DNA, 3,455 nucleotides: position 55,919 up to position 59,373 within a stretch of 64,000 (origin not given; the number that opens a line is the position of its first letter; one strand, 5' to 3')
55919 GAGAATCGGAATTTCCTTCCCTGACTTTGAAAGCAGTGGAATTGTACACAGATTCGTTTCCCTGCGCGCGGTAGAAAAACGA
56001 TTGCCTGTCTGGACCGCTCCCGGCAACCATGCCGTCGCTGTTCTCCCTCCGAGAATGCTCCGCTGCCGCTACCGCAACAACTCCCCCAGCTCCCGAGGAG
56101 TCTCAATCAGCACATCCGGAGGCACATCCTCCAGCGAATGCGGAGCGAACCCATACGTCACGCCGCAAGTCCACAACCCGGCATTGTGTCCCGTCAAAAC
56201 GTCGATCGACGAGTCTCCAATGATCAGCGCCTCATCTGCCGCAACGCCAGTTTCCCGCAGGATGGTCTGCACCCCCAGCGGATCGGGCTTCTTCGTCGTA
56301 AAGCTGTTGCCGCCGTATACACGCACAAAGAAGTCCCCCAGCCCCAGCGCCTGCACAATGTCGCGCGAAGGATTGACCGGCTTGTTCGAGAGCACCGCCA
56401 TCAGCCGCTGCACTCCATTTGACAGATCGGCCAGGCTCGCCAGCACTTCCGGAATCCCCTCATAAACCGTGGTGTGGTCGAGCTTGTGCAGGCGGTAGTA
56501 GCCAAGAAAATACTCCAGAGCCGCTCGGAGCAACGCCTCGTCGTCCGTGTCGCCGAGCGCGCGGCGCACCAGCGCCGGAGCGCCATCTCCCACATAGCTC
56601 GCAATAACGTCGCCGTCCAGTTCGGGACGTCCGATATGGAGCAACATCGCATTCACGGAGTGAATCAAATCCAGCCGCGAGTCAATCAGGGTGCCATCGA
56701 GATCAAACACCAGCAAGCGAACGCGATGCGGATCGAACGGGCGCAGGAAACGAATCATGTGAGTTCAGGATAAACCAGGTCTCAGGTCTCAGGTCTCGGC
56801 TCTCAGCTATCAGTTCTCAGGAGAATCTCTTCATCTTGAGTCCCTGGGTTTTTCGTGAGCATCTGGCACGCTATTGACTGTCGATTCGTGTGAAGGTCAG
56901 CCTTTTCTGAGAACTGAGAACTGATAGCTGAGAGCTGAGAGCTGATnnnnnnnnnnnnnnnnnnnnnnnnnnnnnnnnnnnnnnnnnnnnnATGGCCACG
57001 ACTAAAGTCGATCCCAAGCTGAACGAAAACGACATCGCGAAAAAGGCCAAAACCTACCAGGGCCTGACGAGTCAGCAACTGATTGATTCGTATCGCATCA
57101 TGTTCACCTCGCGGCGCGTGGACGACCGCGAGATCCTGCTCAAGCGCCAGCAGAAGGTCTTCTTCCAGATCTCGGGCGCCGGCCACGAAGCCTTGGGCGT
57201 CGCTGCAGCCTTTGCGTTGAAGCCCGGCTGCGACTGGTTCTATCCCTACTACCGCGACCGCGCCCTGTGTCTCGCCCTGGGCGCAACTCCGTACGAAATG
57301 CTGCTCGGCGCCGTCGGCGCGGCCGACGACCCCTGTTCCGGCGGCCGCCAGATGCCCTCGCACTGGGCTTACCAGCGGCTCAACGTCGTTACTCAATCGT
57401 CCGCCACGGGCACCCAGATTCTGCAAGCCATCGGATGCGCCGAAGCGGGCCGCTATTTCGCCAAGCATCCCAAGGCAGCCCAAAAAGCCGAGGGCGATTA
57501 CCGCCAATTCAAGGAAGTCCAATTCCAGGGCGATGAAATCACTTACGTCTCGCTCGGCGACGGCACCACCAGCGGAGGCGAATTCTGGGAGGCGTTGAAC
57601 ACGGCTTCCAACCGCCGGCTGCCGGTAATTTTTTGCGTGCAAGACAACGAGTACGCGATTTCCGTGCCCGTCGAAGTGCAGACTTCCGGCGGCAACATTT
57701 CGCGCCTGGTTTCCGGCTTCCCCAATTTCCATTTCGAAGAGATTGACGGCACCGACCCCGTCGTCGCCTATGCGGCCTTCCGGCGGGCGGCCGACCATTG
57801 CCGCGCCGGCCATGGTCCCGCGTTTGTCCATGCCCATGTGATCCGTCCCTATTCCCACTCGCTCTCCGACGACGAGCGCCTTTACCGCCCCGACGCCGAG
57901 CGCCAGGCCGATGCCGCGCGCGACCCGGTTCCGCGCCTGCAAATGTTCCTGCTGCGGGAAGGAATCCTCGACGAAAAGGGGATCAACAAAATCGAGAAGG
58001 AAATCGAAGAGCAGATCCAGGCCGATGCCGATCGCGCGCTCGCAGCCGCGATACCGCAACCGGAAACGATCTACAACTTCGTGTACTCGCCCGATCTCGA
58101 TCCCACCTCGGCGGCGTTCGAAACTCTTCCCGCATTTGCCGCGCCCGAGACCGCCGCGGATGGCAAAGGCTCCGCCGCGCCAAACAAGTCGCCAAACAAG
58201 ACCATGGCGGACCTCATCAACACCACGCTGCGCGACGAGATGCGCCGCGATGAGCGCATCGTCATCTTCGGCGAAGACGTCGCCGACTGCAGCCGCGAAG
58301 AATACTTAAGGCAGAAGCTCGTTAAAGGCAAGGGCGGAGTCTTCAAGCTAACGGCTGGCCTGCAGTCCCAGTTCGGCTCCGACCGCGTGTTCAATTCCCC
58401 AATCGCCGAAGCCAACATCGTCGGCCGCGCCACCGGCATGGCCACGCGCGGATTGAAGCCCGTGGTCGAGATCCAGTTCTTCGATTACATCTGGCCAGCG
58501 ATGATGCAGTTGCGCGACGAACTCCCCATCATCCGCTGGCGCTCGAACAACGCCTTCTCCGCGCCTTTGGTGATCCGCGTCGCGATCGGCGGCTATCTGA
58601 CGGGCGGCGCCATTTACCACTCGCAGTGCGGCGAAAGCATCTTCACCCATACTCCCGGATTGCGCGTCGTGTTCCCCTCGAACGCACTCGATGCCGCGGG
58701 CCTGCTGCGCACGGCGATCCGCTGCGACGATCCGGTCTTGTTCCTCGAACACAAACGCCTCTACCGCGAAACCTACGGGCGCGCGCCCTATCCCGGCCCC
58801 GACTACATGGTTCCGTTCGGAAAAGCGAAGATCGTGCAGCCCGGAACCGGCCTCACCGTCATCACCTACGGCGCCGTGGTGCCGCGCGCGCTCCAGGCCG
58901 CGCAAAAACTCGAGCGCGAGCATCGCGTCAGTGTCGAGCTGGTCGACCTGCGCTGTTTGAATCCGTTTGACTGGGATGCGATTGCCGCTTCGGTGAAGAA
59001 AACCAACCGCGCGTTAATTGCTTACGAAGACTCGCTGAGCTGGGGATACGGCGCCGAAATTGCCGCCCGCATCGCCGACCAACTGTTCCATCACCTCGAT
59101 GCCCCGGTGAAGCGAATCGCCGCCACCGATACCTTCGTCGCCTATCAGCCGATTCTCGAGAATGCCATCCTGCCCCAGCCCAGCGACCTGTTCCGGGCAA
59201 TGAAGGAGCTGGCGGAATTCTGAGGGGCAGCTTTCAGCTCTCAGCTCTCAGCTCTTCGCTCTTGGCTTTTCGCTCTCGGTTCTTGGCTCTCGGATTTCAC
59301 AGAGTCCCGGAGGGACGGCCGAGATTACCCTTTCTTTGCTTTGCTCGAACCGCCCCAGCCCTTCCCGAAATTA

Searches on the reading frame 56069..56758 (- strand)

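Call 7: search_protein_families(library=pfam, proteins=[window:56069-56758:-])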
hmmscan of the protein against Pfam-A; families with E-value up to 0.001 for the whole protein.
window:56069-56758:- (229 aa): 4 families
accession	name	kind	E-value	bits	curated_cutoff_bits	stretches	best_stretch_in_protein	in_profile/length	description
PF13419.12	HAD_2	-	8.4e-30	104.6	23.8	1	17-200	2-178/178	Haloacid dehalogenase-like hydrolase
PF00702.32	Hydrolase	-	1e-21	78.7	26.4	1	13-194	1-191/191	haloacid dehalogenase-like hydrolase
PF13242.12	Hydrolase_like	-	1.9e-08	34.6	22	1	156-218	3-69/75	HAD-hyrolase-like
PF12710.13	HAD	-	1.9e-07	32.1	27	1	16-187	1-185/189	haloacid dehalogenase-like hydrolase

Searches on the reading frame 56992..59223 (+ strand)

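Call 7: search_protein_families(library=pfam, proteins=[window:56992-59223:+])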
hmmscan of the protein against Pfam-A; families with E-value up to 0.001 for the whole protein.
window:56992-59223:+ (743 aa): 4 families
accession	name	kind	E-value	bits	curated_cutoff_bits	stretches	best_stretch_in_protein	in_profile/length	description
PF00676.26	E1_dh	-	1.7e-55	188.5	22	1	35-357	2-299/300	Dehydrogenase E1 component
PF02780.25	Transketolase_C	-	1.1e-33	116.2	25.9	1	610-732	1-123/124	Transketolase, C-terminal domain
PF02779.29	Transket_pyr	-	4.2e-33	114.9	27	1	404-592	4-173/174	Transketolase, pyrimidine binding domain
PF13292.11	DXP_synthase_N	-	0.00023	21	21.2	1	183-227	134-179/274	1-deoxy-D-xylulose-5-phosphate synthase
